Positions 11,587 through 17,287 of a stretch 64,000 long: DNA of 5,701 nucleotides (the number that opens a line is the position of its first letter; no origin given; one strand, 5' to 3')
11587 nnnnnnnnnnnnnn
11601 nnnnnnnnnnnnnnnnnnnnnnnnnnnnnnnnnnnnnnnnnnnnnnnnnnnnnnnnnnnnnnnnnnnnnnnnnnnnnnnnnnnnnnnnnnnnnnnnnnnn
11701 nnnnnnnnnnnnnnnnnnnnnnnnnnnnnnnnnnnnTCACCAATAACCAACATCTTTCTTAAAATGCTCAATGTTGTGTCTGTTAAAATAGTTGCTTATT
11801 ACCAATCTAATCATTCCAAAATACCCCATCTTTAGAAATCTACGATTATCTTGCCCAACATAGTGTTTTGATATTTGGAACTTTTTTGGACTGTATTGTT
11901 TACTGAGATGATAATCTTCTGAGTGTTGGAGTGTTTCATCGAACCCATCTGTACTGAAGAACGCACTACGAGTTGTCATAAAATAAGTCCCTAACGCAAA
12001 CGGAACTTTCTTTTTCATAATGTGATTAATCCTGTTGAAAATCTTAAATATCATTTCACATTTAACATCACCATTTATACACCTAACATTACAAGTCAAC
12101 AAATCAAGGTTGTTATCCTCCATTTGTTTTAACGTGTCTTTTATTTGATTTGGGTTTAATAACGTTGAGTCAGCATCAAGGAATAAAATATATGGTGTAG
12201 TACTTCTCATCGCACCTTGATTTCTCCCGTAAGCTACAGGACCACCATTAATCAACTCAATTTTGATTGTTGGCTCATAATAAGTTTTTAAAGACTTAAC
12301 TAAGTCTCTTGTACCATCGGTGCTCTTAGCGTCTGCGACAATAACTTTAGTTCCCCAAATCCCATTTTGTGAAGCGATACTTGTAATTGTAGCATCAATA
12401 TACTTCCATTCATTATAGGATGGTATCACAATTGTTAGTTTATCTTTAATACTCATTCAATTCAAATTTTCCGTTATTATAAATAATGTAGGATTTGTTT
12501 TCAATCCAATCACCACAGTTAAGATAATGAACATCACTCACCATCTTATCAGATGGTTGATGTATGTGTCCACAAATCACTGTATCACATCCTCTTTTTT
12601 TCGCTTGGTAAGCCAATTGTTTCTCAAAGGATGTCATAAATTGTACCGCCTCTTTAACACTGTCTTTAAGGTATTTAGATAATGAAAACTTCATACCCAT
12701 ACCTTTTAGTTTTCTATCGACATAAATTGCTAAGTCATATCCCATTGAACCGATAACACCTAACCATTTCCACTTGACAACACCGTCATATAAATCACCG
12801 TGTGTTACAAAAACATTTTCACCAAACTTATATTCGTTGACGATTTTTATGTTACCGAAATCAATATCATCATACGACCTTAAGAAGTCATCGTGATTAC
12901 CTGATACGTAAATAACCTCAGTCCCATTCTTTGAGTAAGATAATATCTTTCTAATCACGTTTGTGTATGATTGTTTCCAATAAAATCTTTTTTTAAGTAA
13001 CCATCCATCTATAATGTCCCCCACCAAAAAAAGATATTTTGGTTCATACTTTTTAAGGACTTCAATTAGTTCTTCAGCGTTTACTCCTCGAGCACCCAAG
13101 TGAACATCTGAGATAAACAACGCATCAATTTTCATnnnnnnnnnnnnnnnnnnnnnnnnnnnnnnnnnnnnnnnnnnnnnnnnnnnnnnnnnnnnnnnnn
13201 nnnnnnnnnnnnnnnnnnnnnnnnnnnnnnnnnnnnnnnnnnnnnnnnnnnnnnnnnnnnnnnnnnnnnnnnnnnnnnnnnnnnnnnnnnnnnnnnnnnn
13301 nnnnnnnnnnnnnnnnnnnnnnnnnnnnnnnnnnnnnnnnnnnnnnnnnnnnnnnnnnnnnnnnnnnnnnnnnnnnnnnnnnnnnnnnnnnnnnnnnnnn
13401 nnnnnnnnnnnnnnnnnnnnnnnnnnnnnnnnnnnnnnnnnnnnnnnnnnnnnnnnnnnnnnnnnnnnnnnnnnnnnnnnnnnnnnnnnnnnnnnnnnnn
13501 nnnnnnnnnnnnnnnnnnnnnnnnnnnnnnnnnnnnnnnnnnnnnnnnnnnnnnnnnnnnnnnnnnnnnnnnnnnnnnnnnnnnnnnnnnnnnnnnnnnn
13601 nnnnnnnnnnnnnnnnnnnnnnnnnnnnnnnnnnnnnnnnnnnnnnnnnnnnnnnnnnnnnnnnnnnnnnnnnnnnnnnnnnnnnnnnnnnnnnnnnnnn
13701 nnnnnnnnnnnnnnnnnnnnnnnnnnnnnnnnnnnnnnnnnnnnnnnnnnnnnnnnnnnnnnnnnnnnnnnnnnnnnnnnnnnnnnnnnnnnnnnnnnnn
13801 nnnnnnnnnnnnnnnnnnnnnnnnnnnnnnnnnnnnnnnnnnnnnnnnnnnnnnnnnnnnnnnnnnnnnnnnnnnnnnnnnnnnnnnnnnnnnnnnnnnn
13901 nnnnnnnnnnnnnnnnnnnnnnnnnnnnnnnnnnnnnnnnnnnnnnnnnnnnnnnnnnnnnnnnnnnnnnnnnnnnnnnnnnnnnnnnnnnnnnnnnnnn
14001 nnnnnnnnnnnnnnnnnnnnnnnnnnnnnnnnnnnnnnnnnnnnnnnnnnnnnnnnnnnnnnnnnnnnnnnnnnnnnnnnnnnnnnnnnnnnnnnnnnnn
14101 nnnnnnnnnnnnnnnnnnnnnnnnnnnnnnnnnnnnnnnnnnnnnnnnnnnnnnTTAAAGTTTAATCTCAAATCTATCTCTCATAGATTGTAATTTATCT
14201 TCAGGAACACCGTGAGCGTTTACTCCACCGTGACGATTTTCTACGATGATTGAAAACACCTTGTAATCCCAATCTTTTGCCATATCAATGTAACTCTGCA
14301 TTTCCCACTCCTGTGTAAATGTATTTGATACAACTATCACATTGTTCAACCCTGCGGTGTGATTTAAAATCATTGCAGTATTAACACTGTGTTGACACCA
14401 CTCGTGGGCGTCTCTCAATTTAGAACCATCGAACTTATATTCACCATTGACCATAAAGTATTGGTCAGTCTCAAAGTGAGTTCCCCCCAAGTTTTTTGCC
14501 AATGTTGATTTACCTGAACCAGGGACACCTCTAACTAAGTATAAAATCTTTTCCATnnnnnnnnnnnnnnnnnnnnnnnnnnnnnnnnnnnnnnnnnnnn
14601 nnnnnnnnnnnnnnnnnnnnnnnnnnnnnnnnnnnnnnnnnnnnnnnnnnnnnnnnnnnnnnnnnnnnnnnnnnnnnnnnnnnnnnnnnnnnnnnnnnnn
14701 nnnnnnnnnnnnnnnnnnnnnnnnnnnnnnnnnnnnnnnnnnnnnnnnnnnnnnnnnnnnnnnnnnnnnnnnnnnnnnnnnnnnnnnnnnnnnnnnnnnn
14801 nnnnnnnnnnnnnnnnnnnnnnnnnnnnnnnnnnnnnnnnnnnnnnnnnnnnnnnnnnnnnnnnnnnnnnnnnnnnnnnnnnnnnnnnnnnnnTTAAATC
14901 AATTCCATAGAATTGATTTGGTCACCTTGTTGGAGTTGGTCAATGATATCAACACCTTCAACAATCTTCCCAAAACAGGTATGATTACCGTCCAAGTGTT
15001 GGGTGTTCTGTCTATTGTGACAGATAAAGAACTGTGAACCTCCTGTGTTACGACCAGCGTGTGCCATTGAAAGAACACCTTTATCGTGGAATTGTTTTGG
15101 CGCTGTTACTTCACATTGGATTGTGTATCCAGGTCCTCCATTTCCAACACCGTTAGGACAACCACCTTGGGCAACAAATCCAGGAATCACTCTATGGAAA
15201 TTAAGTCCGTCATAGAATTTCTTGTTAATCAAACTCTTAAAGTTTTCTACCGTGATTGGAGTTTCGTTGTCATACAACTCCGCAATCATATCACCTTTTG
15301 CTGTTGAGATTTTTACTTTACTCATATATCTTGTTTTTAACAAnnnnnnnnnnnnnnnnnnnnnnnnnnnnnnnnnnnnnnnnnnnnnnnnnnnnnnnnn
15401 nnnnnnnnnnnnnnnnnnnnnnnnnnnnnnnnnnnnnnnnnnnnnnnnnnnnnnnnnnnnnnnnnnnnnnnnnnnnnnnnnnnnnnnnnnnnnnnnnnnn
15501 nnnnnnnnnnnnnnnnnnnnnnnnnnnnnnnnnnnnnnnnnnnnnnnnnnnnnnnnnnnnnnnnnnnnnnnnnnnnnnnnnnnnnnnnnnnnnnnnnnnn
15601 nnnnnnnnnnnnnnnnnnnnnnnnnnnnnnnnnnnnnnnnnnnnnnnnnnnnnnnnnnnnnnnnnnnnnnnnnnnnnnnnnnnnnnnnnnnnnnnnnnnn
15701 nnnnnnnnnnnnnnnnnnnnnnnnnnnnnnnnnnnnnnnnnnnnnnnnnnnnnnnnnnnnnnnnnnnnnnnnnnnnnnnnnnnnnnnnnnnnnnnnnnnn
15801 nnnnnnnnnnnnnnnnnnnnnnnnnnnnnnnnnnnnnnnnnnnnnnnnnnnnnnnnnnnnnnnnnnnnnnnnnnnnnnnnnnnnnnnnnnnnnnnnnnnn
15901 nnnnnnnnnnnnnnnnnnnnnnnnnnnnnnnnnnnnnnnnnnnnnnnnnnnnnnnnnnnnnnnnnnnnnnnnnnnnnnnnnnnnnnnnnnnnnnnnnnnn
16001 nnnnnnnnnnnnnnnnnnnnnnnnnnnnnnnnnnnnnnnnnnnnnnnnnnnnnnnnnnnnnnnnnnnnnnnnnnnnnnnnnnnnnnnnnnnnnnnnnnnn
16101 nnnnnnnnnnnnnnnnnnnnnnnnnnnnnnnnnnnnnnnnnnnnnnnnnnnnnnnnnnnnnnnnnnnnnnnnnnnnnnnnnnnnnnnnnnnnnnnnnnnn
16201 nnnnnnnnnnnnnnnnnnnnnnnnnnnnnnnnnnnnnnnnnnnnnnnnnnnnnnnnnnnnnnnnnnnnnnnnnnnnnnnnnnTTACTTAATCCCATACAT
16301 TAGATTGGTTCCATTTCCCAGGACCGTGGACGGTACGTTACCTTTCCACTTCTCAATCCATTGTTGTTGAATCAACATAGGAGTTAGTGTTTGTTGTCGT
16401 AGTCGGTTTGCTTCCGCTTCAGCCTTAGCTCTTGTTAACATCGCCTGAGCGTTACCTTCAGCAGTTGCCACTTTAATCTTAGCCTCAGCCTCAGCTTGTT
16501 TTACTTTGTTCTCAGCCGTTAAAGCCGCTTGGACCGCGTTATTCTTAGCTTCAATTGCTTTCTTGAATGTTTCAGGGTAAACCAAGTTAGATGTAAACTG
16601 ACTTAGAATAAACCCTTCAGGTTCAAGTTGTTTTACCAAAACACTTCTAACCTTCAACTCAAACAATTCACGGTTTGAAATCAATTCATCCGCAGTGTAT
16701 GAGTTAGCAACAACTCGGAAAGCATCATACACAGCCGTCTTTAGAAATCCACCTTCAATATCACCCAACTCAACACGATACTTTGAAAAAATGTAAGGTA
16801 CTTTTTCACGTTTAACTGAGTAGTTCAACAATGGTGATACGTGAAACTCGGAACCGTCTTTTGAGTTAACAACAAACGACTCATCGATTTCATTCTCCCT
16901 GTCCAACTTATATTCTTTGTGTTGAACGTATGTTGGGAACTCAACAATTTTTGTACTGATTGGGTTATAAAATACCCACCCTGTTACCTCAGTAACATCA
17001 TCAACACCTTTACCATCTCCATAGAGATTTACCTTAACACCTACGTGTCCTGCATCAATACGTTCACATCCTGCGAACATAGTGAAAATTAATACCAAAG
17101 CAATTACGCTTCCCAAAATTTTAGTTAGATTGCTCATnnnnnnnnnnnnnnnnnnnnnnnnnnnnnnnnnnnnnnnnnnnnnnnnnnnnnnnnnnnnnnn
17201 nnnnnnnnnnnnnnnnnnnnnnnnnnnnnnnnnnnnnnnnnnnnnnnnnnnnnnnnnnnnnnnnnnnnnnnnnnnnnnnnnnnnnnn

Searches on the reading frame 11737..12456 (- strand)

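Call 51: search_protein_families(library=pfam, proteins=[window:11737-12456:-], max_evalue=0.001)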
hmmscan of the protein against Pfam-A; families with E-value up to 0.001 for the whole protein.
window:11737-12456:- (239 aa): 5 families
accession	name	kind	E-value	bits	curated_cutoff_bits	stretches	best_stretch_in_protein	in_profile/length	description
PF00535.33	Glycos_transf_2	-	1.5e-24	87.3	23.3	1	8-166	1-164/168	Glycosyl transferase family 2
PF13641.12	Glyco_tranf_2_3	-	9.6e-11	42.6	27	1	7-184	3-190/230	Glycosyltransferase like family 2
PF10111.15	Glyco_tranf_2_2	-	7.6e-08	32.6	27.3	1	8-184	1-195/276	Glycosyltransferase like family 2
PF13632.12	Glyco_trans_2_3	-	3.8e-05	24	27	1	89-185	1-103/198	Glycosyl transferase family group 2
PF13506.12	Glyco_transf_21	-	4.9e-05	23.3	21.7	1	82-195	26-144/174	Glycosyl transferase family 21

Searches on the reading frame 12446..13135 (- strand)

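Call 51: search_protein_families(library=pfam, proteins=[window:12446-13135:-], max_evalue=0.001)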
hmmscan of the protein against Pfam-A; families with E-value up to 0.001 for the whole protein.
window:12446-13135:- (229 aa): 2 families
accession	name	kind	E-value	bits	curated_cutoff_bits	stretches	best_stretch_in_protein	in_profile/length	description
PF00149.33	Metallophos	-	4.8e-13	50.4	21.5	1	6-194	4-191/191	Calcineurin-like phosphoesterase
PF12850.12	Metallophos_2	-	3.8e-12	46.9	27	1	6-209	4-134/154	Calcineurin-like phosphoesterase superfamily domain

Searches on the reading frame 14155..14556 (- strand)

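Call 74: search_protein_families(library=pfam, proteins=[window:14155-14556:-], max_evalue=0.001)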
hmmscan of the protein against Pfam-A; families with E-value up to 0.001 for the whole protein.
window:14155-14556:- (133 aa): 3 families
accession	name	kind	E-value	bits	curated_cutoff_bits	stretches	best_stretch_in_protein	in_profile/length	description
PF13671.12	AAA_33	-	5.9e-11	43.3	27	1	5-106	1-105/143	AAA domain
PF00005.33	ABC_tran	-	0.00012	23.1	25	1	7-96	15-95/137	ABC transporter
PF13238.12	AAA_18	-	0.00082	20.3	29.4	0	7-66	2-67/128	AAA domain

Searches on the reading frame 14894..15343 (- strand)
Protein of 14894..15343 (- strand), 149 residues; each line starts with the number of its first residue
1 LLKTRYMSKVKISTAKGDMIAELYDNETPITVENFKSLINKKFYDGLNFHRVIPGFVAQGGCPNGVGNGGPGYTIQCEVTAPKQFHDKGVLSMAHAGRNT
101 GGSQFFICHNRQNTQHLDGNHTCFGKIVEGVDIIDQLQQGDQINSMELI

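Call 75: search_protein_families(library=pfam, proteins=[window:14894-15343:-], max_evalue=0.001)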
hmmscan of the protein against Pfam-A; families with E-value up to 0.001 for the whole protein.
window:14894-15343:- (149 aa): 1 family
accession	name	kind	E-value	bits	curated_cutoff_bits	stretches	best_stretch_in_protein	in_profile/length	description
PF00160.26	Pro_isomerase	-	8.1e-42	143.6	21.7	1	10-142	2-142/159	Cyclophilin type peptidyl-prolyl cis-trans isomerase/CLD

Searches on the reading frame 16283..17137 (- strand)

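Call 51: search_protein_families(library=pfam, proteins=[window:16283-17137:-], max_evalue=0.001)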
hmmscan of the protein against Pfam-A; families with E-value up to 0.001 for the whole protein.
window:16283-17137:- (284 aa): 1 family
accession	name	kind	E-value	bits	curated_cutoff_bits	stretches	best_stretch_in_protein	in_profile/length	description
PF01145.31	Band_7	-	2.1e-18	67.5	23.6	1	26-219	2-176/176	SPFH domain / Band 7 family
